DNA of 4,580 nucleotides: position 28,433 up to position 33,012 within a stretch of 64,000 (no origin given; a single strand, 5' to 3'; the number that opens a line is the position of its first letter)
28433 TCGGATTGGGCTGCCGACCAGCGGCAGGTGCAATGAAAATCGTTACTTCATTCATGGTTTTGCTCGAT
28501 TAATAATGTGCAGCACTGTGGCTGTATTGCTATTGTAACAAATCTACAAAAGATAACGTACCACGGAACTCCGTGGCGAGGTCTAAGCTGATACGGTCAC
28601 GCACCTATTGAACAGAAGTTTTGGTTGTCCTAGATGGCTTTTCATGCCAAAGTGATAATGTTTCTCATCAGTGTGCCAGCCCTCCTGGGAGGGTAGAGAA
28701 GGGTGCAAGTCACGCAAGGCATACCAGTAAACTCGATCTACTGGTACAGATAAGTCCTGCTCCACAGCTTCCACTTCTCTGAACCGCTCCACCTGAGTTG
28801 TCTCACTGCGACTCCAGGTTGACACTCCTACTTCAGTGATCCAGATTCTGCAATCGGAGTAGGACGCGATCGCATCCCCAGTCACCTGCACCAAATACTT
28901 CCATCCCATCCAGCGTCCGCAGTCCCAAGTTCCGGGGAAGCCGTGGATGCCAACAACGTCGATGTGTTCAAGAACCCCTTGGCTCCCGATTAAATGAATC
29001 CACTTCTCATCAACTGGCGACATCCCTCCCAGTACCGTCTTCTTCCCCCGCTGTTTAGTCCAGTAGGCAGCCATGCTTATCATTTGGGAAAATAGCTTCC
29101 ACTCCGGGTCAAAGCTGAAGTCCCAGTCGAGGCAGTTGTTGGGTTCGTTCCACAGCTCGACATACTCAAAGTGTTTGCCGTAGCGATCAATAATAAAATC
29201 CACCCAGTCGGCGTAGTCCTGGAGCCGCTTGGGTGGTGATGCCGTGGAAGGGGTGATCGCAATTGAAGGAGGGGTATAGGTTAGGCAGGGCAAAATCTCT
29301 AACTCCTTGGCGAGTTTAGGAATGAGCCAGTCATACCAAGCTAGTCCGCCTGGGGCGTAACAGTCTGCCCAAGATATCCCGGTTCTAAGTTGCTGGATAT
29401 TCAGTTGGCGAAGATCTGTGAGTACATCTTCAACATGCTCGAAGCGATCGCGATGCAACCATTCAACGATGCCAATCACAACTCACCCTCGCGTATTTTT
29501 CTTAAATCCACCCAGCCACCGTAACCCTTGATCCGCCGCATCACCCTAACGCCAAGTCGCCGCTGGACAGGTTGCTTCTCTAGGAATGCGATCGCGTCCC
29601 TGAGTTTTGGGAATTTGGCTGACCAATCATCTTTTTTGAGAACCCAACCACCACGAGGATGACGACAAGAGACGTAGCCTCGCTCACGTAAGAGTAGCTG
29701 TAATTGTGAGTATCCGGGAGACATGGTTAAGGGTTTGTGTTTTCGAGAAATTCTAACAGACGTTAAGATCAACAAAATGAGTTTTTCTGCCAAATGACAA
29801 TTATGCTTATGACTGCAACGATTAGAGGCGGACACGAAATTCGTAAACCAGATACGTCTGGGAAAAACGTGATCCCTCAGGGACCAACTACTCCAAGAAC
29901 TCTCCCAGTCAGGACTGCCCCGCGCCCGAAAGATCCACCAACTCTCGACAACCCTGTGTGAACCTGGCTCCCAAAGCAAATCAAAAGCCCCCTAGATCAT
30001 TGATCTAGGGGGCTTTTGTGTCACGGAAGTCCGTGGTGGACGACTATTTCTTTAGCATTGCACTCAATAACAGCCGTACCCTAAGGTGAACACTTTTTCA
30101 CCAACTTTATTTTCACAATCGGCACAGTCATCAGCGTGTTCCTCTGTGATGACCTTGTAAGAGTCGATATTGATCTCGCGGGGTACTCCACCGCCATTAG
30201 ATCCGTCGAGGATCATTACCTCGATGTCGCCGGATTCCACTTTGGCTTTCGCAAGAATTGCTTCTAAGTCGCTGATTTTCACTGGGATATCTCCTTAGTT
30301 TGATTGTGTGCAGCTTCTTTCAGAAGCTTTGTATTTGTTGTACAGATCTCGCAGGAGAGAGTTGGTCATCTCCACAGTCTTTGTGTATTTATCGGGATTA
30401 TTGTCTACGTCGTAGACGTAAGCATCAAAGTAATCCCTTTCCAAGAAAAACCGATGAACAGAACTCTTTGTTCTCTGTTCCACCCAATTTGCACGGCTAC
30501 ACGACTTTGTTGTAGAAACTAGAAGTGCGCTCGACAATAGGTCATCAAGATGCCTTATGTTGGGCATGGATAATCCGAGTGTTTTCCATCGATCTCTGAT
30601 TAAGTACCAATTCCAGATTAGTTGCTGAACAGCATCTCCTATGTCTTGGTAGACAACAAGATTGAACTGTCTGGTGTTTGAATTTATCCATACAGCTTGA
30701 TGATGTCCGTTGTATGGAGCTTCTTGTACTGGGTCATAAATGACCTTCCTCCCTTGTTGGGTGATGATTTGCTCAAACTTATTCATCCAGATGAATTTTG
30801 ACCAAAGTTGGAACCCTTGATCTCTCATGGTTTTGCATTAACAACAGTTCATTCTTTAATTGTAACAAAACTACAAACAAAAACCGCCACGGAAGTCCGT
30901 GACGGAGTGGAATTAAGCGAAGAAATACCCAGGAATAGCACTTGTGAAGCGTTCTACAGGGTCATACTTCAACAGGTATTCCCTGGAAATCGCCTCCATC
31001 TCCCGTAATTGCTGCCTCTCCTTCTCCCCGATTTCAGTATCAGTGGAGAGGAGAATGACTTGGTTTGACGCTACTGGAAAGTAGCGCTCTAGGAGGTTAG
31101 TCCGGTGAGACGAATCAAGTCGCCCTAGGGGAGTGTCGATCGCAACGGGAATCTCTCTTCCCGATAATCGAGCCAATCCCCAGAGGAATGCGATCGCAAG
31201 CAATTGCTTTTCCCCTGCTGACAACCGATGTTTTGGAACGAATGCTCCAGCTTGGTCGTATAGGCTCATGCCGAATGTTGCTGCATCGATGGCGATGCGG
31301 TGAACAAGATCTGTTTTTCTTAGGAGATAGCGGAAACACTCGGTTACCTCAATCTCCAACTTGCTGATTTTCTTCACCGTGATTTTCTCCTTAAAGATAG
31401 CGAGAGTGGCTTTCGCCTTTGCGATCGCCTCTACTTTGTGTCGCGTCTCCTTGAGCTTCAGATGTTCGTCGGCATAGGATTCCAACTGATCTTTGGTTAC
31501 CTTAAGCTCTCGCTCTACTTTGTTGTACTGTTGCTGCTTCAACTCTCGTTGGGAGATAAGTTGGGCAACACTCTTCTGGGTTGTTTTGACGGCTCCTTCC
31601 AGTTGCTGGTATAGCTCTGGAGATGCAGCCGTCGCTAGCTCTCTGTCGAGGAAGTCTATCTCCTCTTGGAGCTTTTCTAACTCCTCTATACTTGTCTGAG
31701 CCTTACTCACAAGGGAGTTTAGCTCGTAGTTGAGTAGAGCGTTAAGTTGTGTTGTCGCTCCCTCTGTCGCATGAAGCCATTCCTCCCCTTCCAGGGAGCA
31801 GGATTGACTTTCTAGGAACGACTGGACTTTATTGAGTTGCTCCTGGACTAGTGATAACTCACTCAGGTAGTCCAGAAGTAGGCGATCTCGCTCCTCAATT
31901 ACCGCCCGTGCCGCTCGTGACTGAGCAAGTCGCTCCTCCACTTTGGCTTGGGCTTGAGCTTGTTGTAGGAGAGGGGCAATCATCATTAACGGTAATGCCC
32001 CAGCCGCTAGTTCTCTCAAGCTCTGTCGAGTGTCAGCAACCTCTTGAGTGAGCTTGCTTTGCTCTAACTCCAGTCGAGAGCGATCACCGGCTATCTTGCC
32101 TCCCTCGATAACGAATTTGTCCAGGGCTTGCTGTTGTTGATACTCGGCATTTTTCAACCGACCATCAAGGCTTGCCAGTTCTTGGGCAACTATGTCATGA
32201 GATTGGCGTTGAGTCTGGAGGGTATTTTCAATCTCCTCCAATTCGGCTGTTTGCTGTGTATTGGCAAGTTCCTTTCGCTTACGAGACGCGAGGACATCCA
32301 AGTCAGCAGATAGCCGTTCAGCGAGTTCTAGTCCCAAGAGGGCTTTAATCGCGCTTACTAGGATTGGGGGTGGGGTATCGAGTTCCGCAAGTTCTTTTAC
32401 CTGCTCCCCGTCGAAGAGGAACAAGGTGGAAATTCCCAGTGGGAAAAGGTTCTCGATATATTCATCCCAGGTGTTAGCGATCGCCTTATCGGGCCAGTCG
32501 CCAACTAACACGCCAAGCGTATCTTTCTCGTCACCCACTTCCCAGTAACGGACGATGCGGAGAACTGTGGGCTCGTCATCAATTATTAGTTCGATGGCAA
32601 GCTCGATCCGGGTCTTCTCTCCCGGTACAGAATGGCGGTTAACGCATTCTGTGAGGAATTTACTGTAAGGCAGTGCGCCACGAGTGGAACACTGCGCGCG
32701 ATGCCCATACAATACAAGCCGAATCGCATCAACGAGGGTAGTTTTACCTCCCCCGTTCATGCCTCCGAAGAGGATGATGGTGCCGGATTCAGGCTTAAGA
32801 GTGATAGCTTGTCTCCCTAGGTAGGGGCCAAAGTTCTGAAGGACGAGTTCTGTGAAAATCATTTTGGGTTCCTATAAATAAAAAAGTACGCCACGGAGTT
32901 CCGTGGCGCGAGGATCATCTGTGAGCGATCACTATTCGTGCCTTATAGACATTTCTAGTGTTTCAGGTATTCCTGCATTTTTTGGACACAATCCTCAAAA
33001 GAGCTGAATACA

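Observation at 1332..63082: Window-wide lattice of a 14-bp palindrome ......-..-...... (28 copies, about one per 2.3 kb)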

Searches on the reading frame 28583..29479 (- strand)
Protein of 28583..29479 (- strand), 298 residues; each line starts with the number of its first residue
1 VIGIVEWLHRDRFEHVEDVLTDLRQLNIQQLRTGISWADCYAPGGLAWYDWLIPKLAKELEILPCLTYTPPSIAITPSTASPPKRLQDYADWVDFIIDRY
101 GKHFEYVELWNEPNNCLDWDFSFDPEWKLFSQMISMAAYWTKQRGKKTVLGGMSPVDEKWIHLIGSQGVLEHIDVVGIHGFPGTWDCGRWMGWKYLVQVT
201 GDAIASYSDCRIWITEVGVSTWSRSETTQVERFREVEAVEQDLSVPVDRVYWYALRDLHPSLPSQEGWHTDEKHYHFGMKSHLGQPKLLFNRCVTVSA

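Call 18: search_protein_families(library=pfam, proteins=[window:28583-29479:-], max_evalue=0.01)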
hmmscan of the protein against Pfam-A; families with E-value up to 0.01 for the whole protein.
window:28583-29479:- (298 aa): 1 family
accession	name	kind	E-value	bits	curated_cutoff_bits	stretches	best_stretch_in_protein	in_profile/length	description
PF00232.24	Glyco_hydro_1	-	0.0032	16.4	22.6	0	11-119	55-172/453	Glycosyl hydrolase family 1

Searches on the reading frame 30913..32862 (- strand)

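Call 6: search_protein_families(library=pfam, proteins=[window:30913-32862:-])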
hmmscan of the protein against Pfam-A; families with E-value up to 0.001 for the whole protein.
window:30913-32862:- (649 aa): 6 families
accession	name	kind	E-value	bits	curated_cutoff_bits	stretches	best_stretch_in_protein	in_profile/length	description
PF13476.12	AAA_23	-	2.8e-09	38.4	27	1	6-246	2-142/201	AAA domain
PF02463.25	SMC_N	-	4.2e-09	36.6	40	0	4-51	3-48/220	RecF/RecN/SMC N terminal domain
PF13555.12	AAA_29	-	8.9e-07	29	27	1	5-55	3-50/61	P-loop containing region of AAA domain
PF13175.12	AAA_15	-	2e-06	28.1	32.1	1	1-559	1-313/374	AAA ATPase domain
PF13514.12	AAA_27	-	9.2e-05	22.5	22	1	1-60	1-59/206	AAA domain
PF00005.33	ABC_tran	-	0.00098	20.2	25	0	20-48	4-32/137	ABC transporter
